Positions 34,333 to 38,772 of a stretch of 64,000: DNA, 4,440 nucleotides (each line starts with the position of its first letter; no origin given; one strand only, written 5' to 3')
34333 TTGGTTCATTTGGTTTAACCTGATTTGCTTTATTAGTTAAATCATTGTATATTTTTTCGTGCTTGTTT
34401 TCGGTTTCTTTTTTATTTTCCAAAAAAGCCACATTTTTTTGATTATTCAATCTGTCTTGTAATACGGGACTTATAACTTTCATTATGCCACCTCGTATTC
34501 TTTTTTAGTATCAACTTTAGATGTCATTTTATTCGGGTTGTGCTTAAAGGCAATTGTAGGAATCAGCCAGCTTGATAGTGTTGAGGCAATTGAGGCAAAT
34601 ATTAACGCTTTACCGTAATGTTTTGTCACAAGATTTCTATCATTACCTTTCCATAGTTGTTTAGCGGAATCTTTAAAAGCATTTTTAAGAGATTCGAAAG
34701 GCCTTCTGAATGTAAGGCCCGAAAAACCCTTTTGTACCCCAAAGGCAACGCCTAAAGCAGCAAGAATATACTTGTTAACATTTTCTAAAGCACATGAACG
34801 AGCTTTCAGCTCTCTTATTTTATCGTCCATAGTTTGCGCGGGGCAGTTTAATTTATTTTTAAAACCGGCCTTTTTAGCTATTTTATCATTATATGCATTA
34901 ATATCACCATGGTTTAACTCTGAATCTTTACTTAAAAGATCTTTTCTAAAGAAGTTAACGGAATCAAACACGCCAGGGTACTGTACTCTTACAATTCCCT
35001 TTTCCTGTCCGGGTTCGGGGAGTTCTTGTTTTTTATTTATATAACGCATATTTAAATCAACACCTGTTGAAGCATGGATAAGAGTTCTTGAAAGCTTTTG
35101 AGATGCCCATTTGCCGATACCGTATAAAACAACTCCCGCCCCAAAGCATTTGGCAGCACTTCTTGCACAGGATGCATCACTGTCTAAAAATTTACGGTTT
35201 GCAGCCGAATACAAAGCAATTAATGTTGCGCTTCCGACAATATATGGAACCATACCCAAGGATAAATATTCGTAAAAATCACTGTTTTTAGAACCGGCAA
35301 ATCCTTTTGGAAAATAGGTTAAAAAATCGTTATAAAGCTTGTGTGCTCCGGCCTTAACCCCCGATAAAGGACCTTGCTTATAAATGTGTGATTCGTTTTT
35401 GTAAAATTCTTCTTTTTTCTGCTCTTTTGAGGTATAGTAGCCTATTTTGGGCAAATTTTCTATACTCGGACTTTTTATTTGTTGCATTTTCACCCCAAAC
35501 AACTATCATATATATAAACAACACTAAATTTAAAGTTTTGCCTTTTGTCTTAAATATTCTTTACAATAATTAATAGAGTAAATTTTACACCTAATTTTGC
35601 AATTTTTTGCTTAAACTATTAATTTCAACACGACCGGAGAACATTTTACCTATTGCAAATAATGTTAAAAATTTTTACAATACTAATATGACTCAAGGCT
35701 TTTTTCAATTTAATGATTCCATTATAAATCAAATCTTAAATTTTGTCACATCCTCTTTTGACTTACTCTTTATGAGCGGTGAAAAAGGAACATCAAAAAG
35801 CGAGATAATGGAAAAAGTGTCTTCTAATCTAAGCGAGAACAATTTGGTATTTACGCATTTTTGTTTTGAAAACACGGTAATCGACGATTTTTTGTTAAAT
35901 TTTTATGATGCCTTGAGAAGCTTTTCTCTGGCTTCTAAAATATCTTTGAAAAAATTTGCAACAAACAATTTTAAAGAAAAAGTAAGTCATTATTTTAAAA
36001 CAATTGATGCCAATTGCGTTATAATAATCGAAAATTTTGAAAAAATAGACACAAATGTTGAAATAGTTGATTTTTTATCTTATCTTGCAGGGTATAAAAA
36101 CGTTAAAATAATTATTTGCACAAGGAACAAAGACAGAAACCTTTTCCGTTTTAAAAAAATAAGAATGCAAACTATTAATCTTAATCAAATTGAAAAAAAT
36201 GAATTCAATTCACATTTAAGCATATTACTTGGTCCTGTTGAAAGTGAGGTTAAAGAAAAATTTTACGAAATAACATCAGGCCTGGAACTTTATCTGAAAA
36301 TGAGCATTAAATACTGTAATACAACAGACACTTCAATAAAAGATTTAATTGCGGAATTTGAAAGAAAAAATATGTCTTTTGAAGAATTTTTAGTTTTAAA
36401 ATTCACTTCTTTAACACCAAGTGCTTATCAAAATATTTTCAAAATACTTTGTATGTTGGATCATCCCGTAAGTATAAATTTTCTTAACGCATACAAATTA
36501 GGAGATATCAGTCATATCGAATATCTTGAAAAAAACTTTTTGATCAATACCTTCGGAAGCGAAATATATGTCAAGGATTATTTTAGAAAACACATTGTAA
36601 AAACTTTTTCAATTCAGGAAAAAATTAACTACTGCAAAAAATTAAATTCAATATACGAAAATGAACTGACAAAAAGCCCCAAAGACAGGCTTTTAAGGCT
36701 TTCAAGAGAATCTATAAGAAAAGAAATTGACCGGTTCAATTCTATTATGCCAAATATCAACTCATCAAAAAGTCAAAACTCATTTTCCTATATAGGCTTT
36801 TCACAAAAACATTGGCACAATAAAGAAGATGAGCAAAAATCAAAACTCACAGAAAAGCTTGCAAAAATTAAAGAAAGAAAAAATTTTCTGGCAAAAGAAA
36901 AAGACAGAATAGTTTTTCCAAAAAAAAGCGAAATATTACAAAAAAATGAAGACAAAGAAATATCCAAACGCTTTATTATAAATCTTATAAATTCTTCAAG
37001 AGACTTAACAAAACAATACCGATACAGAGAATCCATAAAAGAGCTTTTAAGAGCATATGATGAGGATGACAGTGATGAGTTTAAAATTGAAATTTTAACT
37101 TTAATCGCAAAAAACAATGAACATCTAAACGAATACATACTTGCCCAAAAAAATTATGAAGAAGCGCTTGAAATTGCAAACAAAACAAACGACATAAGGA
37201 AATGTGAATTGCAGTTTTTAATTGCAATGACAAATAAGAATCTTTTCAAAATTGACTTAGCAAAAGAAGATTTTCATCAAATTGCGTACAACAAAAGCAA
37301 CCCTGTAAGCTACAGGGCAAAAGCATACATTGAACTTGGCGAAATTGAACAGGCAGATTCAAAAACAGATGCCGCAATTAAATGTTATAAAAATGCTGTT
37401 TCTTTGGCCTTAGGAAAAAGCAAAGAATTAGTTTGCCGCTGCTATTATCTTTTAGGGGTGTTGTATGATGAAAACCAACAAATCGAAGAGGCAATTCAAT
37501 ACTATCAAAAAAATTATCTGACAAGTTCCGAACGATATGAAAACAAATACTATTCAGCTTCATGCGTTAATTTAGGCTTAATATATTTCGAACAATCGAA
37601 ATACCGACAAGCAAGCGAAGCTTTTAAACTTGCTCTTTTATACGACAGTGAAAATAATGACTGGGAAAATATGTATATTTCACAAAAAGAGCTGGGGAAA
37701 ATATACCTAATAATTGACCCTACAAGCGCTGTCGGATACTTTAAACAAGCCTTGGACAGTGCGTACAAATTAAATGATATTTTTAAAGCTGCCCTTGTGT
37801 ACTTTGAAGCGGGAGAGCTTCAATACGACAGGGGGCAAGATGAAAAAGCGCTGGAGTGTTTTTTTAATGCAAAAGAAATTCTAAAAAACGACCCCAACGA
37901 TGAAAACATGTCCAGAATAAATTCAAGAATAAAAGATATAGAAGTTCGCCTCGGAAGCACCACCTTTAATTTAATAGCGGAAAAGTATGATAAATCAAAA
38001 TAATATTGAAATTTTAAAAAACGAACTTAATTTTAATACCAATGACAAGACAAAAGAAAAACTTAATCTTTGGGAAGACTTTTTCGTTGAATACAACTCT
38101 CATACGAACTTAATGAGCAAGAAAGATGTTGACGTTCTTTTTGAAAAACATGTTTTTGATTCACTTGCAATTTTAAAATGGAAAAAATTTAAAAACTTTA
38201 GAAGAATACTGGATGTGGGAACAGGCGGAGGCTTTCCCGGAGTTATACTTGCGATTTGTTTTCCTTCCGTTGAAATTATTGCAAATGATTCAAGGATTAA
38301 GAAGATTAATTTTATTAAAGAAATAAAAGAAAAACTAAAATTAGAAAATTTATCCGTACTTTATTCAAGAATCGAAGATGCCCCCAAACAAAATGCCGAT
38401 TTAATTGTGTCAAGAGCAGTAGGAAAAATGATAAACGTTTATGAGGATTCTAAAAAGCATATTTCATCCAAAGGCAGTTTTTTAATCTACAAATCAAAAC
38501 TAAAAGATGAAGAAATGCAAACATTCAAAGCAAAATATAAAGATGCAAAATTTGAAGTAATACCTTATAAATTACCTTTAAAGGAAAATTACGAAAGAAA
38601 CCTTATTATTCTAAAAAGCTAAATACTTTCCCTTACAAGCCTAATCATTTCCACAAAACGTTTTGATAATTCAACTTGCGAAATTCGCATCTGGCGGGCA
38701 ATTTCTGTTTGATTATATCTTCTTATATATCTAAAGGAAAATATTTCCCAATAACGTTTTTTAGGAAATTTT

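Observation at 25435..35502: Ten-kb translationally coupled operon pairing two unknown membrane proteins with two aberrant GH13 enzymes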

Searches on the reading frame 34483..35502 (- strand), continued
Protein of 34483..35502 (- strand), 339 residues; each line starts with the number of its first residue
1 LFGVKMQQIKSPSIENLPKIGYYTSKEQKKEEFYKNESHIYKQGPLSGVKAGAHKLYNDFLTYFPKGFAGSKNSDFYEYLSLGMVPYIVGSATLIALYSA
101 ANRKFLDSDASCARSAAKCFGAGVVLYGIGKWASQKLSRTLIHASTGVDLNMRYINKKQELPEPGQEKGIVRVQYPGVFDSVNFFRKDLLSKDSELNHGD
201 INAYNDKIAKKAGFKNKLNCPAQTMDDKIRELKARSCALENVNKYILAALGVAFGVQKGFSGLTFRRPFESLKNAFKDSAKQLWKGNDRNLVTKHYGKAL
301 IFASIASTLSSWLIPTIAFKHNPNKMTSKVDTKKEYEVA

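Call 68: search_protein_families(library=pfam, proteins=[L054:14844-16292:-, L054:16832-20587:+, L062:16021-17436:-, L065:15401-16642:-, L060:15325-17217:-, L058:17660-19660:-, L054:8144-9544:-, L062:8168-8920:-, L060:8529-9674:+, L058:8461-9690:+], max_evalue=0.001)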
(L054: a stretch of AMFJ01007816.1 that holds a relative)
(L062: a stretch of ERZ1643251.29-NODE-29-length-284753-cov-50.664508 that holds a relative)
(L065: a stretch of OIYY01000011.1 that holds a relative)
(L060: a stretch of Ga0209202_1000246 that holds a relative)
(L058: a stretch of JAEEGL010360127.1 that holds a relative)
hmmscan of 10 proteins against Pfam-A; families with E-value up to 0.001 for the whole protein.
L054:14844-16292:- (482 aa): 2 families
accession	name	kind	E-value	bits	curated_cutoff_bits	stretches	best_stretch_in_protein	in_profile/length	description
PF02934.20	GatB_N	-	2.3e-125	417.8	23.4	1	10-293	1-276/277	GatB/GatE catalytic domain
PF02637.23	GatB_Yqey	-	2.2e-50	170.8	27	1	333-480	1-148/148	GatB domain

L054:16832-20587:+ (1251 aa): 3 families
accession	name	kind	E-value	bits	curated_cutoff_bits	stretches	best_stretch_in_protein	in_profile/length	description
PF12773.13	DZR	-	5.6e-10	39.7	27.3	2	3-46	1-45/45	Double zinc ribbon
PF13191.12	AAA_16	-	3.2e-07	31.4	32.6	1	367-519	25-157/167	AAA ATPase domain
PF13424.12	TPR_12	-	5.8e-06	26.9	30.1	1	1101-1172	6-77/77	Tetratricopeptide repeat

L062:16021-17436:- (471 aa): 6 families
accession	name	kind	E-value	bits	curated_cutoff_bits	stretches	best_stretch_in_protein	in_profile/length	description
PF03600.22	CitMHS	-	2.3e-87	293.7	31.9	1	49-407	1-336/336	Citrate transporter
PF02040.21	ArsB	-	1.2e-15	58.2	22.2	1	44-462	5-421/423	Arsenical pump membrane protein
PF00939.25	Na_sulph_symp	-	1.2e-12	48.1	27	2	36-230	270-463/472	Sodium:sulfate symporter transmembrane region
PF06808.19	DctM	-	9.4e-07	28.4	23.8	1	37-190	214-365/413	Tripartite ATP-independent periplasmic transporter, DctM component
PF07158.17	MatC_N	-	0.00034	21.1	23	1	44-177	8-135/149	Dicarboxylate carrier protein MatC N-terminus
PF06450.18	NhaB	-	0.00058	19.3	27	1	187-310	213-339/515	Bacterial Na+/H+ antiporter B (NhaB)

L065:15401-16642:- (413 aa): 2 families
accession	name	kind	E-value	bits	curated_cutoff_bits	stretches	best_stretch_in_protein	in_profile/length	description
PF00330.25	Aconitase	-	4.3e-104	349.5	28.7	1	7-408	1-463/463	Aconitase family (aconitate hydratase)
PF04412.18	AcnX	-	9.7e-06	25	31.5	1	279-357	275-357/400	Aconitase X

L060:15325-17217:- (630 aa): 6 families
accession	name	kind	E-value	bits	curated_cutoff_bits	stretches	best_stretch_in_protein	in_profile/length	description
PF02421.24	FeoB_N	-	1.1e-47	161.9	27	1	28-175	2-155/156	Ferrous iron transport protein B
PF07670.19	Gate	-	3e-27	95.5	29.6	2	338-431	3-102/104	Nucleoside recognition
PF01926.29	MMR_HSR1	-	1.2e-16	61.2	21.9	1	28-133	1-112/113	50S ribosome-binding GTPase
PF07664.17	FeoB_C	-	1.6e-07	31.4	26.6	1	440-490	3-54/54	Ferrous iron transport protein B C terminus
PF00350.29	Dynamin_N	-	0.00024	21.6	27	0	72-134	104-167/168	Dynamin family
PF10662.15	PduV-EutP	-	0.00037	20.8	21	0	28-177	3-142/143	Ethanolamine utilisation - propanediol utilisation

L058:17660-19660:- (666 aa): 2 families
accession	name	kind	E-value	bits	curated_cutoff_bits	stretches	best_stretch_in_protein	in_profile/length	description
PF02867.20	Ribonuc_red_lgC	-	4.8e-152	507.7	23.9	1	95-592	1-523/523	Ribonucleotide reductase, barrel domain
PF00317.26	Ribonuc_red_lgN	-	9.3e-24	83.7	28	1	10-92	2-77/77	Ribonucleotide reductase, all-alpha domain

L054:8144-9544:- (466 aa): 15 families
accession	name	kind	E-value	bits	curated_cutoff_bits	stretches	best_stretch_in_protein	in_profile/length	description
PF06745.19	ATPase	-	5.2e-21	75.5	26.6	2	77-151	2-77/231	KaiC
PF13481.12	AAA_25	-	6.9e-18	65.4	27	1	76-225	15-194/195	AAA domain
PF03796.21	DnaB_C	-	2.9e-10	40.4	27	1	77-144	3-72/255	DnaB-like helicase C terminal domain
PF18073.7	Zn_ribbon_LapB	-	4.8e-10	39.4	25.7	1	13-40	1-28/28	Rubredoxin metal binding domain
PF13541.12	ChlI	-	2.1e-09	37.8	27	1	348-433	35-120/121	Subunit ChlI of Mg-chelatase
PF13401.12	AAA_22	-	2.5e-06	28.3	27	1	95-220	6-123/130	AAA domain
PF00154.27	RecA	-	1.7e-05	24.9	27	1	75-185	32-145/262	recA bacterial DNA recombination protein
PF02702.23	KdpD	-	3.5e-05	23.8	26.1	1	97-180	7-92/210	Osmosensitive K+ channel His kinase sensor domain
PF00004.35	AAA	-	6e-05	23.9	21.2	1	97-222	1-109/131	ATPase family associated with various cellular activities (AAA)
PF13191.12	AAA_16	-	8.6e-05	23.5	32.6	1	91-137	24-73/167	AAA ATPase domain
PF08423.17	Rad51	-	0.00012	21.9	22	1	72-223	4-177/244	Rad51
PF20720.3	nSTAND3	-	0.00032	20.8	27.2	1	95-182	18-98/155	Novel STAND NTPase 3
PF25199.1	nSTAND_NTPase5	-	0.00035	20.9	34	1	94-153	41-100/145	Novel STAND NTPase 5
PF07088.17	GvpD_P-loop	-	0.00053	20.4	24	0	94-132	10-47/189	GvpD gas vesicle protein, P-loop domain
PF05362.19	Lon_C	-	0.00062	19.8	21.1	1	354-434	91-172/205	Lon protease (S16) C-terminal proteolytic domain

L062:8168-8920:- (250 aa): 1 family
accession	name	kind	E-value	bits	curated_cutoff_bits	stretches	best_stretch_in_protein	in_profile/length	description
PF02120.21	Flg_hook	-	0.00098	19.3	29.8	0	179-236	26-82/85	Flagellar hook-length control protein FliK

L060:8529-9674:+ (381 aa): 3 families
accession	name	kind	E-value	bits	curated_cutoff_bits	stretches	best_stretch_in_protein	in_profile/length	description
PF01551.29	Peptidase_M23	-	5.2e-32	110.4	28.7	1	273-377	1-96/96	Peptidase family M23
PF24568.1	CC_PcsB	-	2.3e-07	31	27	1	110-169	13-73/75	Peptidoglycan hydrolase PcsB, coiled-coil domain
PF13851.11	GAS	-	0.00093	19.1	32.3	1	150-243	27-120/200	Growth-arrest specific micro-tubule binding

L058:8461-9690:+ (409 aa): 0 families

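Call 76: search_protein_families(library=padloc, proteins=[window:34483-35487:-], max_evalue=0.01)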
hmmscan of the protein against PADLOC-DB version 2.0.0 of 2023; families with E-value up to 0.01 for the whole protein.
window:34483-35487:- (334 aa): 0 families

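Call 84: fold_search(model_id=the predicted structure, library=viral)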
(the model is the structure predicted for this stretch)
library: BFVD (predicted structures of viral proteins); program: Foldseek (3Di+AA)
matches with E <= 10: 174; with E <= 0.001: 0
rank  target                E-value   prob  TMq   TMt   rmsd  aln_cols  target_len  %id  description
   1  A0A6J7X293            2.7e-01  0.09  0.11  0.08  23.4       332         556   14  Caudovirus, tape measure, N-terminal [uncultured Caudovirales phage]
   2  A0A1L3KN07            3.6e-01  0.08  0.13  0.10  20.6       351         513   10  (no name in the UniProt tables at hand)
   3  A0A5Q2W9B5            6.3e-01  0.13  0.17  0.15  52.7       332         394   14  (no name in the UniProt tables at hand)
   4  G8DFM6                7.7e-01  0.06  0.11  0.12  20.2       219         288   10  (no name in the UniProt tables at hand)
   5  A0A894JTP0            8.4e-01  0.08  0.13  0.12  27.7       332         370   10  (no name in the UniProt tables at hand)
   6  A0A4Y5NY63            8.8e-01  0.06  0.10  0.10  38.8       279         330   10  (no name in the UniProt tables at hand)
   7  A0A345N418            1.0e+00  0.11  0.19  0.21  22.9       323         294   12  (no name in the UniProt tables at hand)
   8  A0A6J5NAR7            1.1e+00  0.06  0.13  0.18  36.3       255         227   16  Uncharacterized protein [uncultured Caudovirales phage]
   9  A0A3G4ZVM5            1.2e+00  0.03  0.09  0.09  32.7       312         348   12  C2H2-type domain-containing protein [Edafosvirus sp.]
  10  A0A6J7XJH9            1.2e+00  0.07  0.14  0.19  15.3       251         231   10  Uncharacterized protein [uncultured Caudovirales phage]
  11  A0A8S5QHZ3            1.3e+00  0.06  0.11  0.16  19.9       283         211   12  Tail tape measure (Fragment) [Siphoviridae sp. ctsi73]
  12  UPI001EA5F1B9         1.3e+00  0.04  0.11  0.13  28.0       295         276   14  (no name look-up for this kind of identifier)
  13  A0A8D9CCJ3            1.4e+00  0.07  0.15  0.07  26.2       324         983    9  Uncharacterized protein [uncultured marine phage]
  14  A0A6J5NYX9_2          1.6e+00  0.06  0.15  0.06  41.3       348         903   11  Tape measure protein [uncultured Caudovirales phage]
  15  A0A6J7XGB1            1.6e+00  0.03  0.10  0.06  51.8       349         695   13  Uncharacterized protein [uncultured Caudovirales phage]
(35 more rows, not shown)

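Call 92: search_protein_families(library=pfam, alignment_id=A8, max_evalue=0.05)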
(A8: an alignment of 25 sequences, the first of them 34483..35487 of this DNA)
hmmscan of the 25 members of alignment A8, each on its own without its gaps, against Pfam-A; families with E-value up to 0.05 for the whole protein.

A. member 1, window:34483-35487:- (334 aa): 0 families

B. families by the number of members that match (of 25 scanned): 5 families
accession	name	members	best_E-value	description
PF19910.5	DUF6383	1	0.0026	Domain of unknown function (DUF6383)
PF13190.11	PDGLE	1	0.029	PDGLE domain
PF22936.1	Pol_BBD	1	0.039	Pol polyprotein, beta-barrel domain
PF21110.3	GlxA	1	0.044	GlxA beta barrel domain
PF12732.12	YtxH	1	0.046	YtxH-like protein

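Call 97: search_protein_families(library=pfam, proteins=[L059:2683-3699:+, L059:3706-4149:+], max_evalue=0.01)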
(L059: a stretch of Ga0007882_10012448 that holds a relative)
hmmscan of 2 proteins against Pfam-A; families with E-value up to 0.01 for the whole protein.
L059:2683-3699:+ (339 aa): 0 families

L059:3706-4149:+ (148 aa): 0 families

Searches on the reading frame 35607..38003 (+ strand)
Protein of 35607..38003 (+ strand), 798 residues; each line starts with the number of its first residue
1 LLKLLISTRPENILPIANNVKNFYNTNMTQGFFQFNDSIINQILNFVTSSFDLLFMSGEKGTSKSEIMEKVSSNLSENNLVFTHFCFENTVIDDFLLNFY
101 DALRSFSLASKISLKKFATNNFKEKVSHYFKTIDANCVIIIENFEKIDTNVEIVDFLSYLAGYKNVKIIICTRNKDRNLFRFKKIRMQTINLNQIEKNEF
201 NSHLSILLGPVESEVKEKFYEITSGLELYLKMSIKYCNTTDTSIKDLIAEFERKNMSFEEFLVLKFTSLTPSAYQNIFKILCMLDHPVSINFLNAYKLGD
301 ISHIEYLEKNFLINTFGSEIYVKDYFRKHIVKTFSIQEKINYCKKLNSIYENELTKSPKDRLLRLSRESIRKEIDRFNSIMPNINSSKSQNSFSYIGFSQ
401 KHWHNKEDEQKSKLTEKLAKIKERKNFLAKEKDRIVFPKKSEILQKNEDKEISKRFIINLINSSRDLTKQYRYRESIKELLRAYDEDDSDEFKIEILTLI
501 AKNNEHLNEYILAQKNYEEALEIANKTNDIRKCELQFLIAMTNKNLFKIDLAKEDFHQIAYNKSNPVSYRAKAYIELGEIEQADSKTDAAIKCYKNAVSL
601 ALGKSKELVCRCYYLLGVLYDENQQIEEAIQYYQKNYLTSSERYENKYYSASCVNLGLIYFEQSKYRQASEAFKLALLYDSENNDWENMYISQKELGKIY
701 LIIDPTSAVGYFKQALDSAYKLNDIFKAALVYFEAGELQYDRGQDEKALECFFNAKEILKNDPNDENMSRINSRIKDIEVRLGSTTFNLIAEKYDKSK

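Call 45: search_protein_families(library=pfam, proteins=[window:35607-38003:+], max_evalue=0.001)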
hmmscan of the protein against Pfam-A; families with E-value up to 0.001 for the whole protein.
window:35607-38003:+ (798 aa): 7 families
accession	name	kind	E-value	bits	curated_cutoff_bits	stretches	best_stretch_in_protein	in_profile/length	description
PF13424.12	TPR_12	-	1.9e-19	70.1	30.1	2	570-635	2-70/77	Tetratricopeptide repeat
PF00515.34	TPR_1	-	9.3e-15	54.2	27.8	1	653-682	4-33/34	Tetratricopeptide repeat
PF07719.23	TPR_2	-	4.2e-13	48.7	27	0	653-683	4-34/34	Tetratricopeptide repeat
PF13181.12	TPR_8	-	6.1e-12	45.1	25.7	0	611-635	2-26/34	Tetratricopeptide repeat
PF13432.12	TPR_16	-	2.2e-06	28.4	32.7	0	577-635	3-56/65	Tetratricopeptide repeat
PF13176.12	TPR_7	-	8.6e-06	25.9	27.9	0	614-635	3-24/36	Tetratricopeptide repeat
PF17874.7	TPR_MalT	-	0.00033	20.5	45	0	556-674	63-185/336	MalT-like TPR region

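Call 76: search_protein_families(library=padloc, proteins=[window:35607-38003:+], max_evalue=0.01)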
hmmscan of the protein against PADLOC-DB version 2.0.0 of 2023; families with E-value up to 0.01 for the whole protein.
window:35607-38003:+ (798 aa): 2 families
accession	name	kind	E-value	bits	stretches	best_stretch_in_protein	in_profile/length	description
PDLC01169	TPR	-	4e-05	21.1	1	610-725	109-224/252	TPR repeats containing protein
PDLC01171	TPR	-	0.0045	14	0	512-640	82-208/504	TPR repeats containing protein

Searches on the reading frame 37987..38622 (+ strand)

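Call 90: search_protein_families(library=pfam, proteins=[window:37987-38622:+], max_evalue=0.00001)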
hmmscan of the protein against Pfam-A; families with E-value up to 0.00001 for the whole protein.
window:37987-38622:+ (211 aa): 2 families
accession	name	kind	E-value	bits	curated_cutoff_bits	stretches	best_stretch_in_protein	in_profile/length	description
PF02527.21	GidB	-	2.4e-43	148.1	27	1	23-193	2-172/184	rRNA small subunit methyltransferase G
PF13847.12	Methyltransf_31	-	4.2e-10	39.9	27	1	73-183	6-125/145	Methyltransferase domain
